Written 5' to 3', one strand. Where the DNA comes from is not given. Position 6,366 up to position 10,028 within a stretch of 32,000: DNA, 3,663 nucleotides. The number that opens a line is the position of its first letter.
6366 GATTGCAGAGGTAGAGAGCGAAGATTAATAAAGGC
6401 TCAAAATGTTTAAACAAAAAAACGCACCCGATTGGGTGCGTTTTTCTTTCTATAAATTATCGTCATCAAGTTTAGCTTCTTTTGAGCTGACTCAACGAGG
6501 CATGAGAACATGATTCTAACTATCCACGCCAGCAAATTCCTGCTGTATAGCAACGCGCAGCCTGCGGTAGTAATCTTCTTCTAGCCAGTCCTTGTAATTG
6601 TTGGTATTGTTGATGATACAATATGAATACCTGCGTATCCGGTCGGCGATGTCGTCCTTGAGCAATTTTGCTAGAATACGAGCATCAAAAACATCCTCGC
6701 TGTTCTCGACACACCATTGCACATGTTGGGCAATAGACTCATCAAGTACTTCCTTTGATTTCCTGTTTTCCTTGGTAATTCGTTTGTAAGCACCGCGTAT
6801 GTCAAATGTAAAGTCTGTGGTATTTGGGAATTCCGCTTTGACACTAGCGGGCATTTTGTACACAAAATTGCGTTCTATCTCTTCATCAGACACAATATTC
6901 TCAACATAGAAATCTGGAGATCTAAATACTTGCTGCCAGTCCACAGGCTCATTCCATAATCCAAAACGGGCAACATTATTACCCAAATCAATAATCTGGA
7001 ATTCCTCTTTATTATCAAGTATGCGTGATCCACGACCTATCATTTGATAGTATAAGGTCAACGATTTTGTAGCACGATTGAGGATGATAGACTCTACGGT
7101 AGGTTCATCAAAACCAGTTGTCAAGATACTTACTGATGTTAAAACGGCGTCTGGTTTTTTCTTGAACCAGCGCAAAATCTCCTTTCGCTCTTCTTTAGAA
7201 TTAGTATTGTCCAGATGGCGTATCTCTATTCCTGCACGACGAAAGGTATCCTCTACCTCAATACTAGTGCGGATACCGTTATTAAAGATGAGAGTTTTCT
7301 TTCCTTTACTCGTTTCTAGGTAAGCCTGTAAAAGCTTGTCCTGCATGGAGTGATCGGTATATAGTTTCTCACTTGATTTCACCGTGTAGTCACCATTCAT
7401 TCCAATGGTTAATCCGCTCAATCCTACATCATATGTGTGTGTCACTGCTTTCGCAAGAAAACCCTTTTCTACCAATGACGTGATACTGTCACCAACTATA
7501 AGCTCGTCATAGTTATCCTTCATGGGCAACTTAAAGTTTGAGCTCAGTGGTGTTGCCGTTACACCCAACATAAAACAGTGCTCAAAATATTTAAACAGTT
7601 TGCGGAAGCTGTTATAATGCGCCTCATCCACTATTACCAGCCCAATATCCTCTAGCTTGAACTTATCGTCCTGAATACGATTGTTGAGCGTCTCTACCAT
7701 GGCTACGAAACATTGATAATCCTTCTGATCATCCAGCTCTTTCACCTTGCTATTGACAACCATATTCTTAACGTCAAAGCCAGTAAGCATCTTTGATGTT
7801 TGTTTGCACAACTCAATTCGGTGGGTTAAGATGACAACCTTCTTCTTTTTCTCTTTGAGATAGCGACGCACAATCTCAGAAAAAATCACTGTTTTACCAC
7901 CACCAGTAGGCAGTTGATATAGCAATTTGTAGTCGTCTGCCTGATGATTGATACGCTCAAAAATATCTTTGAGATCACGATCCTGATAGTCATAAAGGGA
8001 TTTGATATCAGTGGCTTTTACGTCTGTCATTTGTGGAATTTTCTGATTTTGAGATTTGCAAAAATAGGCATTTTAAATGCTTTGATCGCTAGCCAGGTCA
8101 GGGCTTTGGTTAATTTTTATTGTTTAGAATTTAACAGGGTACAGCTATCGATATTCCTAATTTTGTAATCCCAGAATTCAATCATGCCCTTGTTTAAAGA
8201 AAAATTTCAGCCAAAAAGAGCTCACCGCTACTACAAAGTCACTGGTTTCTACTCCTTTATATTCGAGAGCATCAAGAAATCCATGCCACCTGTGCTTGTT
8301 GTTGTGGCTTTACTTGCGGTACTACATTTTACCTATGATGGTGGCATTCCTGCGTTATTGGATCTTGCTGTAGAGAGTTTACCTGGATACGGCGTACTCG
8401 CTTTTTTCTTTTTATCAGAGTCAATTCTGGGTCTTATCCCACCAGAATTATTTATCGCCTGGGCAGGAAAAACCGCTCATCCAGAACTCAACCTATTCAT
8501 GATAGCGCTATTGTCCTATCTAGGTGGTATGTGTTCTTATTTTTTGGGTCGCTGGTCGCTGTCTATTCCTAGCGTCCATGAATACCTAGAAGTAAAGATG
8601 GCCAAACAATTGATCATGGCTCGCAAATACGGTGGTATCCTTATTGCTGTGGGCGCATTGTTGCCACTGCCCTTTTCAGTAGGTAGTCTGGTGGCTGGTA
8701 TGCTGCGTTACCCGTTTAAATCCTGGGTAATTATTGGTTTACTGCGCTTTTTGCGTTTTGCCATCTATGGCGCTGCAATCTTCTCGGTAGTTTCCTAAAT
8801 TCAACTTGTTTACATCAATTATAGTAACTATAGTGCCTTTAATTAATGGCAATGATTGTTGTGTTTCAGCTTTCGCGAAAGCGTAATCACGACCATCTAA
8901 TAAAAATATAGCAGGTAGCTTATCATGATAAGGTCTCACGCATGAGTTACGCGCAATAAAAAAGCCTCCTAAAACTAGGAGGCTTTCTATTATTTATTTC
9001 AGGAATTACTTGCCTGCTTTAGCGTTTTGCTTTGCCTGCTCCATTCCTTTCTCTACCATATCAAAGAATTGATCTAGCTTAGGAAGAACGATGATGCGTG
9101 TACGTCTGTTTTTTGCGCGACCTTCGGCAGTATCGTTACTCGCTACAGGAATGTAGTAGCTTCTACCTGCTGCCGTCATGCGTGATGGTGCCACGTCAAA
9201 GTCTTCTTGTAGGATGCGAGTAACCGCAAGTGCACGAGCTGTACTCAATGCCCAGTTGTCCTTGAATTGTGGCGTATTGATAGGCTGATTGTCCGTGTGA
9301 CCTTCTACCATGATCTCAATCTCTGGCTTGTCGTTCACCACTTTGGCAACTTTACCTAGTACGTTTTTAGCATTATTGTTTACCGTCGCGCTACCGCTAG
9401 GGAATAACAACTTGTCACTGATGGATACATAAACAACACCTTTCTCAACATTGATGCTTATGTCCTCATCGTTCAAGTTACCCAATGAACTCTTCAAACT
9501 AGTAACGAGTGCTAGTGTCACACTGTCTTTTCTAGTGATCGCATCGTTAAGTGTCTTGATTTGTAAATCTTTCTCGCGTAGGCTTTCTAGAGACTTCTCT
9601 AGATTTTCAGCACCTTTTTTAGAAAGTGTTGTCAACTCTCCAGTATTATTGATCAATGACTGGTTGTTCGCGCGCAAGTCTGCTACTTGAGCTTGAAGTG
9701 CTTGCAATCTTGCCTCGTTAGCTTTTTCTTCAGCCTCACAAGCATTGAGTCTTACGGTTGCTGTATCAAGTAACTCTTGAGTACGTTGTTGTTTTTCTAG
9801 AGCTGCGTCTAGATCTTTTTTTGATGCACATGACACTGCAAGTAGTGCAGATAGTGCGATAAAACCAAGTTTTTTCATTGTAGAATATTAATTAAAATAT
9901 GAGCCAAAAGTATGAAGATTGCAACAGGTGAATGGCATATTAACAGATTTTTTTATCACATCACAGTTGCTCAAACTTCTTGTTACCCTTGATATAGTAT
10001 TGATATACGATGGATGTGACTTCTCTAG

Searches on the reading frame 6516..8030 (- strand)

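Call 57: search_protein_families(library=pfam, proteins=[window:6516-8030:-], max_evalue=0.00001)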
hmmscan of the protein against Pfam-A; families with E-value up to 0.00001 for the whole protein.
window:6516-8030:- (504 aa): 4 families
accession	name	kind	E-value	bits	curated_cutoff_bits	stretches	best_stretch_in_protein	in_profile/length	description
PF04851.21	ResIII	-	1.7e-26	93.5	22.5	1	11-161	3-162/164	Type III restriction enzyme, res subunit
PF00271.37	Helicase_C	-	3.5e-17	63.1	23.5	1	232-337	4-109/110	Helicase conserved C-terminal domain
PF00270.35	DEAD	-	1.6e-12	47.9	26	1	33-160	14-159/167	DEAD/DEAH box helicase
PF18766.7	SWI2_SNF2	-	1.4e-11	44.9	26.7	1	23-178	9-171/221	SWI2/SNF2 ATPase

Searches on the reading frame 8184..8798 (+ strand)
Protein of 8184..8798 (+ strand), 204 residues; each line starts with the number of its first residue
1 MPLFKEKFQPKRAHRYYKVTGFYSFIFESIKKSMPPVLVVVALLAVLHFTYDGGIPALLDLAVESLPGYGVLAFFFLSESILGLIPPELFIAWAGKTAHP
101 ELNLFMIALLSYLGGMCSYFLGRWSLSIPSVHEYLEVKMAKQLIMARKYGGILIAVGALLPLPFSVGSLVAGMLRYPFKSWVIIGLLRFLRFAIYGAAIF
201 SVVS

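Call 7: search_protein_families(library=pfam, proteins=[window:8184-8798:+])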
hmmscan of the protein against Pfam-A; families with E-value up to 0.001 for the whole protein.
window:8184-8798:+ (204 aa): 1 family
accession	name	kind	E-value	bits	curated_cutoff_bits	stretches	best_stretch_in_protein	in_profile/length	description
PF09335.16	VTT_dom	-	1.2e-07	32.6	33.9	1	85-187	1-108/123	VTT domain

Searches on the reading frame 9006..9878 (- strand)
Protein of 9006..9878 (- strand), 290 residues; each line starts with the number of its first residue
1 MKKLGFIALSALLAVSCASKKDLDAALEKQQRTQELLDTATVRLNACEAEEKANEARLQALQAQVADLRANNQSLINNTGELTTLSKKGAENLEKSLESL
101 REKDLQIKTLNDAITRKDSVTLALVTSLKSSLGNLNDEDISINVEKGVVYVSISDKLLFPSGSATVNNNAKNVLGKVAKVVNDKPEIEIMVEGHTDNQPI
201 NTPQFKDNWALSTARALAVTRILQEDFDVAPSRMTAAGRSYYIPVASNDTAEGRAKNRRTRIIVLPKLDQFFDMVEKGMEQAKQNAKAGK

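Call 7: search_protein_families(library=pfam, proteins=[window:9006-9878:-])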
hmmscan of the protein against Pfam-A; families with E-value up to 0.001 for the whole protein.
window:9006-9878:- (290 aa): 3 families
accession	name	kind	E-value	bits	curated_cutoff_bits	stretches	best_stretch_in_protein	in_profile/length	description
PF00691.25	OmpA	-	1.4e-19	70.6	27.2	1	158-258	1-98/98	OmpA family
PF05622.17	HOOK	-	0.00015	21.1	35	1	27-139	290-400/514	HOOK protein coiled-coil region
PF05359.17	DUF748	-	0.00051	18.6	50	0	156-198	880-922/1037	Domain of Unknown Function (DUF748)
